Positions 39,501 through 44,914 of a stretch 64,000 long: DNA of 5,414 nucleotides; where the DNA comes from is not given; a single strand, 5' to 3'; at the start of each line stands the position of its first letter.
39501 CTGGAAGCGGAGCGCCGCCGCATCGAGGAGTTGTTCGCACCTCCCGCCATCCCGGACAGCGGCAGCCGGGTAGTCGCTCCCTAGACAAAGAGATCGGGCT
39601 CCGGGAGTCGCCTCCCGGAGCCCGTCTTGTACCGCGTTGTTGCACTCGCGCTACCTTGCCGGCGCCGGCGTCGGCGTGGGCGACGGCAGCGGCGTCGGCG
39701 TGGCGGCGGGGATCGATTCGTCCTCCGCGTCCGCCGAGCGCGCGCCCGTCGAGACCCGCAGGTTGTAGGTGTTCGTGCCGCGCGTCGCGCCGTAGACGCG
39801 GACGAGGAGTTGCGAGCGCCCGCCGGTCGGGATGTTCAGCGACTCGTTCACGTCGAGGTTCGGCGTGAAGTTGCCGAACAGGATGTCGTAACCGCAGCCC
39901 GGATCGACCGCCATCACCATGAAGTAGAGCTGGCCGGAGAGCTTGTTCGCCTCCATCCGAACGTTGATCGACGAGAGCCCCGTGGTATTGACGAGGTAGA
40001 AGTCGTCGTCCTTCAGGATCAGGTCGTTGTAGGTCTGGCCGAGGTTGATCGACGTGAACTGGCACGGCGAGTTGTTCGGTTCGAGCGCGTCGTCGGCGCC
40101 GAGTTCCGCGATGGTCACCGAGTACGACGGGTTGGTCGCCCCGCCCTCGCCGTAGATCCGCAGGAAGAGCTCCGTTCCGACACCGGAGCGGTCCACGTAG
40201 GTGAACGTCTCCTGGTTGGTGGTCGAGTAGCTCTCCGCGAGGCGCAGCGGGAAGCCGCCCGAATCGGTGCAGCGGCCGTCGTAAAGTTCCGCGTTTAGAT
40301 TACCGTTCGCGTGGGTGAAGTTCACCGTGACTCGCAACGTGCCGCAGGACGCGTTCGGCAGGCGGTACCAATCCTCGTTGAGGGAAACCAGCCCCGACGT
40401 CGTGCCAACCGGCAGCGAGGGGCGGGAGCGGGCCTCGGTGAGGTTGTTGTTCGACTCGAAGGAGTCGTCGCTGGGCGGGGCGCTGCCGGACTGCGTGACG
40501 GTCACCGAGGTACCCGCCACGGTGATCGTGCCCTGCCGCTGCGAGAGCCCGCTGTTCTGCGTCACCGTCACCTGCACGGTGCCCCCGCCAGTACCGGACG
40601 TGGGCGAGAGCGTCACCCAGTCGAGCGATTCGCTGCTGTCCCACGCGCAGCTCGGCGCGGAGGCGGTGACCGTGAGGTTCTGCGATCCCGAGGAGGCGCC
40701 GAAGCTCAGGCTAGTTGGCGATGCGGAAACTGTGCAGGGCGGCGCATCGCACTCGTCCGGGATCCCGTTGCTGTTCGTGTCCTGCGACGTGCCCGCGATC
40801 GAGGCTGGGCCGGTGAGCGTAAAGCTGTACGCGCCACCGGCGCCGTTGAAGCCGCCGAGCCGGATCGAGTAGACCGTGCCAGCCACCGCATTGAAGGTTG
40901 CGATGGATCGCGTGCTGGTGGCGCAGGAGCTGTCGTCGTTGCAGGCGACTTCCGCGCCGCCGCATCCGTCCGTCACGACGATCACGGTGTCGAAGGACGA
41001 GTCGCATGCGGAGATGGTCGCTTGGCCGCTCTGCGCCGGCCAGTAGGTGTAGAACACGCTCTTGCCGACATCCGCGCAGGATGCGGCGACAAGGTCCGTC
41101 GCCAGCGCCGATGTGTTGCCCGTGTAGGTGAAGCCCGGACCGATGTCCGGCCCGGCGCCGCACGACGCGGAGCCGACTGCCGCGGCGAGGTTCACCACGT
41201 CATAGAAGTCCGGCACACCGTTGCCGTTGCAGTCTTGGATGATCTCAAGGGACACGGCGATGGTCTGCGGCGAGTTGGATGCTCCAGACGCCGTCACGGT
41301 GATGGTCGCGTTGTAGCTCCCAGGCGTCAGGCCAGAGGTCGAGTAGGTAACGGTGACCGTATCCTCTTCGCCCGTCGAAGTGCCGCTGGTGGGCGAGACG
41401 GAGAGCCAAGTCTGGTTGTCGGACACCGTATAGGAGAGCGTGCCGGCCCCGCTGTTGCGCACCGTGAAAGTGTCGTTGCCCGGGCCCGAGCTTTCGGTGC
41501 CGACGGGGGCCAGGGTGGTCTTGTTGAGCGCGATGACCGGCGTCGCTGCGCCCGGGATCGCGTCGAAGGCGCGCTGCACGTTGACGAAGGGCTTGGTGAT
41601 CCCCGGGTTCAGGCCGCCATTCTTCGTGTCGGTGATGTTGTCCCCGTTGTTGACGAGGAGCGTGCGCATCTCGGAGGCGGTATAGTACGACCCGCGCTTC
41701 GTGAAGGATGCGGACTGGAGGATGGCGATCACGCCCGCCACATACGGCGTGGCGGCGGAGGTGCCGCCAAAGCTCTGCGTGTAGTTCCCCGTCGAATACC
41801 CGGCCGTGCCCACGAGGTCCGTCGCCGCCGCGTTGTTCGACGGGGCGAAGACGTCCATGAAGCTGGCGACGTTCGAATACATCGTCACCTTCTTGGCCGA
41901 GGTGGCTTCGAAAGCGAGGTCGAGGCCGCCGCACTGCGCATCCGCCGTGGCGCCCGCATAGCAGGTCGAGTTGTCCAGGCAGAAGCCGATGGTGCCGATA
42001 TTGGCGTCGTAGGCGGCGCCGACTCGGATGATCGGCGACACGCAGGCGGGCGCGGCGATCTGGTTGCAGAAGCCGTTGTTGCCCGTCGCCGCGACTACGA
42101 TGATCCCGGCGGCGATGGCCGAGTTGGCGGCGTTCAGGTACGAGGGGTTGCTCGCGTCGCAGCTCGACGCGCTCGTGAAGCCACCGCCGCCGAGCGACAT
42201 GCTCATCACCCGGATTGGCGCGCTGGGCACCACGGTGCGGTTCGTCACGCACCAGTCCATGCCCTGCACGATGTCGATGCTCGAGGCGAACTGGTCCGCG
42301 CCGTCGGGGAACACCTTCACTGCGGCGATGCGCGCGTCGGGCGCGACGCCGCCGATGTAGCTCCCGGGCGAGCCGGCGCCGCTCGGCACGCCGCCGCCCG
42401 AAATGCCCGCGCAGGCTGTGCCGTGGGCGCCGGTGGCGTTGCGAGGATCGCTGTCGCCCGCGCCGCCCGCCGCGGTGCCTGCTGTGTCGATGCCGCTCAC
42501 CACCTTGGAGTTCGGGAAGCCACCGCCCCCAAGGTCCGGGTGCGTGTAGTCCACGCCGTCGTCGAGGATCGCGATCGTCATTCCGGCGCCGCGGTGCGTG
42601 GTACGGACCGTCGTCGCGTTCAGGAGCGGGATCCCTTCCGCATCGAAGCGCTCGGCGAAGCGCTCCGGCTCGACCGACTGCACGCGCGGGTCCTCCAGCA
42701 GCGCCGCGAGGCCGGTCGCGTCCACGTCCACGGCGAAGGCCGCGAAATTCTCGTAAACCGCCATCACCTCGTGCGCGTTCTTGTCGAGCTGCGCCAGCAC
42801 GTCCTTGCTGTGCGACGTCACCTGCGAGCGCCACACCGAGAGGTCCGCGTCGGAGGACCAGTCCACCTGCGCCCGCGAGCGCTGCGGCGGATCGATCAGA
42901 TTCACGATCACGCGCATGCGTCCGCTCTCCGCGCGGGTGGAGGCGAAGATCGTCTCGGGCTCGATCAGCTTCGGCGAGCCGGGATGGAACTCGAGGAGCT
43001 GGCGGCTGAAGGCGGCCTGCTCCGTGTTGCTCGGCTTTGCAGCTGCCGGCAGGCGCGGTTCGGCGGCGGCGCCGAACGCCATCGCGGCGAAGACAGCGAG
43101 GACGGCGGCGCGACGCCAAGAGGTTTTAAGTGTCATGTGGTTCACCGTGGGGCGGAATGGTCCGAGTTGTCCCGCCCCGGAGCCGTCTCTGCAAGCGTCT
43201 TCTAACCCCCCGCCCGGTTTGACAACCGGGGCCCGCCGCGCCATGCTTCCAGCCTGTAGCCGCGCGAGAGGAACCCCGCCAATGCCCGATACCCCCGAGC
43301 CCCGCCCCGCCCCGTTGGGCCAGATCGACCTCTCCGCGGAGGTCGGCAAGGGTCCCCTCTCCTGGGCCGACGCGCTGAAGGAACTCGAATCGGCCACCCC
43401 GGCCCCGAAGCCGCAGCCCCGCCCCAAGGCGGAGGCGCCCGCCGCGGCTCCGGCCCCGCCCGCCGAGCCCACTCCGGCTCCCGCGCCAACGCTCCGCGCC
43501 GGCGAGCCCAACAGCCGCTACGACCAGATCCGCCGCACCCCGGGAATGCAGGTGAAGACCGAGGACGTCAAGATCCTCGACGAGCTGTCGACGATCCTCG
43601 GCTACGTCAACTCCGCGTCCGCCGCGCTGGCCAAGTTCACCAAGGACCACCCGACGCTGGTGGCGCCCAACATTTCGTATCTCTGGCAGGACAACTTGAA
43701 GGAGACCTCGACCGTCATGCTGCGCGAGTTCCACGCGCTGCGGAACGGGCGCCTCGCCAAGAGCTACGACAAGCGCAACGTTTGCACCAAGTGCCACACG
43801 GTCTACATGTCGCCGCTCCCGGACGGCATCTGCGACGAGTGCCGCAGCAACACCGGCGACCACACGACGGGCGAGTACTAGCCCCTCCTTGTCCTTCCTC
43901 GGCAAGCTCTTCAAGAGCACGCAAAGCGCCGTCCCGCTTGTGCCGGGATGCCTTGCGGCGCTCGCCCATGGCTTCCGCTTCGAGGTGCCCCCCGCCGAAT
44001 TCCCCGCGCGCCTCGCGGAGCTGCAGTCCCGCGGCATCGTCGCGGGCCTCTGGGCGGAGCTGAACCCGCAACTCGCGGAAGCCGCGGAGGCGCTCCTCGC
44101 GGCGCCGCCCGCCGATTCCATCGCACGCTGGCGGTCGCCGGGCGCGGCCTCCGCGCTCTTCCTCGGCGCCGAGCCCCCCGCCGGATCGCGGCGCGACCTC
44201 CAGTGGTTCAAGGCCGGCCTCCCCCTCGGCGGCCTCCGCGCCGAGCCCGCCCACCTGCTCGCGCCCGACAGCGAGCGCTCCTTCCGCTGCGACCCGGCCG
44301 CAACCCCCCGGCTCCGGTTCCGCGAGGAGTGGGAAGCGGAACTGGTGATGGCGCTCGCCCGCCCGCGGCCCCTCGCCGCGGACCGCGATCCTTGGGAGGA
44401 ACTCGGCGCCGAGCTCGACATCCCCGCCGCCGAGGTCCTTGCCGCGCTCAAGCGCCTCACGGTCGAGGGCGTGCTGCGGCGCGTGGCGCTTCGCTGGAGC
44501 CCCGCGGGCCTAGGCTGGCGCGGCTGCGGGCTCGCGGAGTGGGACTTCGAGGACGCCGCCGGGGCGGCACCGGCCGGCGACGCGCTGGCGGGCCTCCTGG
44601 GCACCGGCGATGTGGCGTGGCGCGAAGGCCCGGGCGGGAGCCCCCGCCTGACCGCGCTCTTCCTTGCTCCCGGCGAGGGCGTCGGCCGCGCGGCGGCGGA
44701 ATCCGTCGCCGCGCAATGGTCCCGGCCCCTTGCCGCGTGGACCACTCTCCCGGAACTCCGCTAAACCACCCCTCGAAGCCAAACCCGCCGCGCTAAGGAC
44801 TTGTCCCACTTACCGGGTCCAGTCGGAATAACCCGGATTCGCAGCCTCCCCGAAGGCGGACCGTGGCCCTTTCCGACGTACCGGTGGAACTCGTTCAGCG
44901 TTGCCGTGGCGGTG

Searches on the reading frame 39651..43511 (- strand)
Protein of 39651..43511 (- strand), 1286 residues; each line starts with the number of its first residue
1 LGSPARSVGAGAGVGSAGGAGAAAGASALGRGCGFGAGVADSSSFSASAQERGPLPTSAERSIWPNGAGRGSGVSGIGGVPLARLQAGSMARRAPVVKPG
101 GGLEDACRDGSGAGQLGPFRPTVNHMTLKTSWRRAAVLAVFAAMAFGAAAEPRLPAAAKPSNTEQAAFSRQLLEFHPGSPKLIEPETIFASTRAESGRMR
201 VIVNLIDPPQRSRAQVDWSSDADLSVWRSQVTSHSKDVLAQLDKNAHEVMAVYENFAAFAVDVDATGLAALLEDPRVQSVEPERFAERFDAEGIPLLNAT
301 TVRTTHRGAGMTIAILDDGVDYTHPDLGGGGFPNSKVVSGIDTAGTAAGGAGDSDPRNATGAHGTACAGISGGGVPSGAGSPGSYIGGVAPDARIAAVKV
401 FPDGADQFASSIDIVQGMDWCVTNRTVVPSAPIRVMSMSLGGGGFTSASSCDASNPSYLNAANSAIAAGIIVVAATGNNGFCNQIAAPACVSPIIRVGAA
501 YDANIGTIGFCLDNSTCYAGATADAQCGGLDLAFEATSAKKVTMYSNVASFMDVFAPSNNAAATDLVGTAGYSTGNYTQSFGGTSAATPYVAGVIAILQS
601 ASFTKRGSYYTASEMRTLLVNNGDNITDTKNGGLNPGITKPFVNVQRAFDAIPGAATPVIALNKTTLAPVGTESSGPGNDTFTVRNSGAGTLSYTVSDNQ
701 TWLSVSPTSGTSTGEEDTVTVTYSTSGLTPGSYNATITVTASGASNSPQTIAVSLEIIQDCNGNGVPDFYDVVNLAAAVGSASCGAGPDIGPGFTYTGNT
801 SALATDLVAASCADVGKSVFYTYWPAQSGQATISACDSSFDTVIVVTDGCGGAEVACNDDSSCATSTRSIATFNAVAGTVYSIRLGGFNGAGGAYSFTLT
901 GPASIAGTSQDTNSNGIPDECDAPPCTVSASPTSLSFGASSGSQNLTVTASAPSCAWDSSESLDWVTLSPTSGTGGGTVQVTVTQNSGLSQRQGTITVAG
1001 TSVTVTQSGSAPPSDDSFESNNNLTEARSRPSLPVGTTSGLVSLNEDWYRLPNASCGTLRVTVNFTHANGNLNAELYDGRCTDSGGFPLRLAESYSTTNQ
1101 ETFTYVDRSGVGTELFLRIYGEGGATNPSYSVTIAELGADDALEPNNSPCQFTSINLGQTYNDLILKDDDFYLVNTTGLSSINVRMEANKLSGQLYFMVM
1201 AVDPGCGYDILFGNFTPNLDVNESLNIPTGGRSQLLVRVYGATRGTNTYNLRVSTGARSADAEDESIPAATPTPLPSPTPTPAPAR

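Call 54: search_protein_families(library=pfam, proteins=[window:39651-43511:-], max_evalue=0.001)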
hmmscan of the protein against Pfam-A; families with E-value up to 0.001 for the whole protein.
window:39651-43511:- (1286 aa): 4 families
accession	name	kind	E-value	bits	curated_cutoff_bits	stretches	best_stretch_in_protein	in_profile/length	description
PF00082.27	Peptidase_S8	-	7e-36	124.4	21.8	1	308-623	1-273/288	Subtilase family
PF19190.6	BACON_2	-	1.9e-15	57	25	2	665-750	7-92/94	Viral BACON domain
PF13004.13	BACON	-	7.2e-15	55.2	25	2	957-1007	3-60/61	Putative binding domain, N-terminal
PF05922.21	Inhibitor_I9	-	0.00015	22.8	21.2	1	229-285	17-78/82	Peptidase inhibitor I9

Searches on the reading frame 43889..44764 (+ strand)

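Call 35: search_protein_families(library=pfam, proteins=[window:43889-44764:+], max_evalue=0.001)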
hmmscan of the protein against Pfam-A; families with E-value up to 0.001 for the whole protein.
window:43889-44764:+ (291 aa): 1 family
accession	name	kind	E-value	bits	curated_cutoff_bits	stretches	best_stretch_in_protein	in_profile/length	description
PF22451.2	NirdL-like_HTH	-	7.1e-06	26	27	1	167-197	17-47/47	Siroheme decarboxylase NirDL-like HTH domain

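Call 66: search_protein_families(library=ncbifam, proteins=[window:43889-44764:+], max_evalue=0.001)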
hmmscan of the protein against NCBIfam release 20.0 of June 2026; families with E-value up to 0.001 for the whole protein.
window:43889-44764:+ (291 aa): 2 families
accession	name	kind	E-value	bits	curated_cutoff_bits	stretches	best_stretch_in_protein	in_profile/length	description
NF040707.3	Siroheme_Dcarb_AhbB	equivalog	5.6e-07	29.4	125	1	162-234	9-80/146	siroheme decarboxylase subunit beta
NF040708.3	Siroheme_Dcarb_AhbA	equivalog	0.00014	21.7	140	1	165-216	15-66/144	siroheme decarboxylase subunit alpha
